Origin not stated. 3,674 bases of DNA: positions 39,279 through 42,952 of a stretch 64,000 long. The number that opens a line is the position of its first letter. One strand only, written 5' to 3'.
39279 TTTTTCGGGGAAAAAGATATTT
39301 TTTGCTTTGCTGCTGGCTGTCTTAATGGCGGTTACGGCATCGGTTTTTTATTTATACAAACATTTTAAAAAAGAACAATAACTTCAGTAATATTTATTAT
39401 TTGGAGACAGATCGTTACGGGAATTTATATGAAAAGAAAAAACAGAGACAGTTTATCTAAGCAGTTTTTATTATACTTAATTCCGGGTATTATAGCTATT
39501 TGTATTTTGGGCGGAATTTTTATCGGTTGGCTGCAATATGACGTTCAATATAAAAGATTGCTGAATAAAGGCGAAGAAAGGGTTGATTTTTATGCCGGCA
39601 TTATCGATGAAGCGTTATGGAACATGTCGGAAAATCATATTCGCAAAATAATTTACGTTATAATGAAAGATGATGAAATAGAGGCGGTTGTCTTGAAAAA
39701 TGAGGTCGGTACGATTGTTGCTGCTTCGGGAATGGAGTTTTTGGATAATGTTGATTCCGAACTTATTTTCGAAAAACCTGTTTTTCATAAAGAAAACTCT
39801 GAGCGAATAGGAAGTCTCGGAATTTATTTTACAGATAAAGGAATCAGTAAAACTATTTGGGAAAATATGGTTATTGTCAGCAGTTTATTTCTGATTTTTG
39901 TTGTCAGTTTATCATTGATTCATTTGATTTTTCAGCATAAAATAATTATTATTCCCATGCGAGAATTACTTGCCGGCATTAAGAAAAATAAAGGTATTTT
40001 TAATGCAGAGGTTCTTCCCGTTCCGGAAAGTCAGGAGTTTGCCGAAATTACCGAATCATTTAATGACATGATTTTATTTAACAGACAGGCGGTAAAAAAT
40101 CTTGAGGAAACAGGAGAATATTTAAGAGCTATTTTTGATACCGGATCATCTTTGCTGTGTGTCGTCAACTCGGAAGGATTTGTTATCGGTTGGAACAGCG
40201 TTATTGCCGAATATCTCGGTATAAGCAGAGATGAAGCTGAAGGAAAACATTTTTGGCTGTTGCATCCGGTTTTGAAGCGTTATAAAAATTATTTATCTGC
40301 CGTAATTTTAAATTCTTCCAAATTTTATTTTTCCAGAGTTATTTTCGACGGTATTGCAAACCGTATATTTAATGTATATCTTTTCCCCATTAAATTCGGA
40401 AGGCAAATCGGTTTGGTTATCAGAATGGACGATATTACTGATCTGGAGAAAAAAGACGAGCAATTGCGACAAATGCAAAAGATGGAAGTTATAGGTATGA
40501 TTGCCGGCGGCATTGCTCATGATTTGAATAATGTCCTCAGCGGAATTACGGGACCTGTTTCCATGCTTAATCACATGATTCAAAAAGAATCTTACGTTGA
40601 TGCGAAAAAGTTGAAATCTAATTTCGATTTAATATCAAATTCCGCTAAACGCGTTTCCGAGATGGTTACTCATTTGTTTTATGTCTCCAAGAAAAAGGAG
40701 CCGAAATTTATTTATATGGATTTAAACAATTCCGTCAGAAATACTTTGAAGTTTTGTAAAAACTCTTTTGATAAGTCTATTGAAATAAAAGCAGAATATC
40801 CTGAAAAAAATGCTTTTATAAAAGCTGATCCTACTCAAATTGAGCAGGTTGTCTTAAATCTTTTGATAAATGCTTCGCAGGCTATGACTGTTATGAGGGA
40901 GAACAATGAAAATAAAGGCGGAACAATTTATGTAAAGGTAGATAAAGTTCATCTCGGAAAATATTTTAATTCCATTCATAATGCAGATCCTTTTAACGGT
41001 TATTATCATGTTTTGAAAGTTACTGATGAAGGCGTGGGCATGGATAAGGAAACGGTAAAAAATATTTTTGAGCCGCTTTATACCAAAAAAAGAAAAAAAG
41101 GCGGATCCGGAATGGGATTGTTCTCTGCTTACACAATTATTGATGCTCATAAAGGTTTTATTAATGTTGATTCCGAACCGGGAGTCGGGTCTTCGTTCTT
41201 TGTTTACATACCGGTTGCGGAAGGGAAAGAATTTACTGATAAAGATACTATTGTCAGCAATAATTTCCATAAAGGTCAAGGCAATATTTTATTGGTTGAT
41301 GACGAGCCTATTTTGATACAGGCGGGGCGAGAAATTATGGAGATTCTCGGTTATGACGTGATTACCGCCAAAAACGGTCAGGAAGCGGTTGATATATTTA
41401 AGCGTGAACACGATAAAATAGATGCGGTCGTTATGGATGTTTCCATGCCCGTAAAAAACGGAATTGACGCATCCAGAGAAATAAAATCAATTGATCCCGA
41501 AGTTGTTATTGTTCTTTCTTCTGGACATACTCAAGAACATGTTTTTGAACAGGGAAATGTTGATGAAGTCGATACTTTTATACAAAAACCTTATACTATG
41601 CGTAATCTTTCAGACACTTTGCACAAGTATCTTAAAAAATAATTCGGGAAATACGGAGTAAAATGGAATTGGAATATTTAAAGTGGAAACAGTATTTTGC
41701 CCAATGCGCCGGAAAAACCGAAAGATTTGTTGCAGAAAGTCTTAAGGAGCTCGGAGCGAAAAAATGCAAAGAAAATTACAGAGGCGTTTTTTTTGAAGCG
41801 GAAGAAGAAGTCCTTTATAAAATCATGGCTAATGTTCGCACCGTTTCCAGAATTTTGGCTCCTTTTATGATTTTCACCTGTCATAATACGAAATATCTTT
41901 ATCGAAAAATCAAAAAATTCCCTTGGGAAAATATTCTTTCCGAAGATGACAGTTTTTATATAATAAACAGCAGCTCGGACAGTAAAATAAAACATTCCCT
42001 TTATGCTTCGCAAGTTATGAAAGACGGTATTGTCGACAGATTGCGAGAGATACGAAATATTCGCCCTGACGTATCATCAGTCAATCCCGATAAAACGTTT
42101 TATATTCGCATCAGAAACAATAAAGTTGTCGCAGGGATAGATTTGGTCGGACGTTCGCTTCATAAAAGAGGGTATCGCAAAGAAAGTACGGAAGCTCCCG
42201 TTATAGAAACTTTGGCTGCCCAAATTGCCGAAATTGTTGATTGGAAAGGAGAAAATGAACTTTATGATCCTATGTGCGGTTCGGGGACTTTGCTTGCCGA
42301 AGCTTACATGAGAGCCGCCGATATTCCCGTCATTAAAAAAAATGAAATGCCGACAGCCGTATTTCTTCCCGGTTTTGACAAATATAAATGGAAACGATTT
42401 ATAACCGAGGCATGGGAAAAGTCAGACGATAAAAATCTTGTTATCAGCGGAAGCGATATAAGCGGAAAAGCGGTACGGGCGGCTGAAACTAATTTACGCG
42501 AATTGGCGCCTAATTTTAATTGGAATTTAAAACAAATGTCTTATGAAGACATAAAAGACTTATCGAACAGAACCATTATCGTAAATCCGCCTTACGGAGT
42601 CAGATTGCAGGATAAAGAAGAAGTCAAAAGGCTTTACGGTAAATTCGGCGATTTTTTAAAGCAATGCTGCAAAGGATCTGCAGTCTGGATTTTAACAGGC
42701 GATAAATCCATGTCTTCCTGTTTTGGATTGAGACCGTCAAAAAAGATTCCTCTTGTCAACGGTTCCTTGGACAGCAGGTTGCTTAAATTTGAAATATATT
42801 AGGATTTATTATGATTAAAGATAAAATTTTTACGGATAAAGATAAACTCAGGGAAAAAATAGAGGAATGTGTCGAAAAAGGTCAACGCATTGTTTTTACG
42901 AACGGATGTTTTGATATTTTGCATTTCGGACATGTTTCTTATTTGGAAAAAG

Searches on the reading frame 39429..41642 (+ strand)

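Call 22: search_protein_families(library=pfam, proteins=[window:39429-41642:+], max_evalue=0.0001)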
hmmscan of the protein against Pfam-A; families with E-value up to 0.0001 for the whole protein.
window:39429-41642:+ (737 aa): 5 families
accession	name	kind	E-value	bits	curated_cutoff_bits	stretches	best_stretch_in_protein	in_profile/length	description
PF00072.30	Response_reg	-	1.9e-20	73.5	30.2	1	620-730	1-109/111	Response regulator receiver domain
PF02518.31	HATPase_c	-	3.5e-19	69.7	26.4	1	467-597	2-110/111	Histidine kinase-, DNA gyrase B-, and HSP90-like ATPase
PF08448.16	PAS_4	-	4.5e-06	27.3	23.1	1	237-340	2-109/110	PAS fold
PF00512.31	HisKA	-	3.7e-05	24.1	26.9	0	360-423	7-64/66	His Kinase A (phospho-acceptor) domain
PF00989.32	PAS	-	6.1e-05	23.4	22.6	0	231-276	2-47/113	PAS fold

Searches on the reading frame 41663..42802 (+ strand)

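Call 22: search_protein_families(library=pfam, proteins=[window:41663-42802:+], max_evalue=0.0001)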
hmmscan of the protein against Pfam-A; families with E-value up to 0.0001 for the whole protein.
window:41663-42802:+ (379 aa): 3 families
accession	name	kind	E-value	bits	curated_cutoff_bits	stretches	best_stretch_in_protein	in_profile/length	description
PF01170.24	UPF0020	-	7.6e-40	137.1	22.3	1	169-372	1-194/197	RMKL-like, methyltransferase domain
PF02926.22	THUMP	-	5.5e-12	46.4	20.6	1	76-157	4-81/84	THUMP domain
PF22020.1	RlmL_1st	-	7e-09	36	27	1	10-65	1-55/55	RlmL ferredoxin-like domain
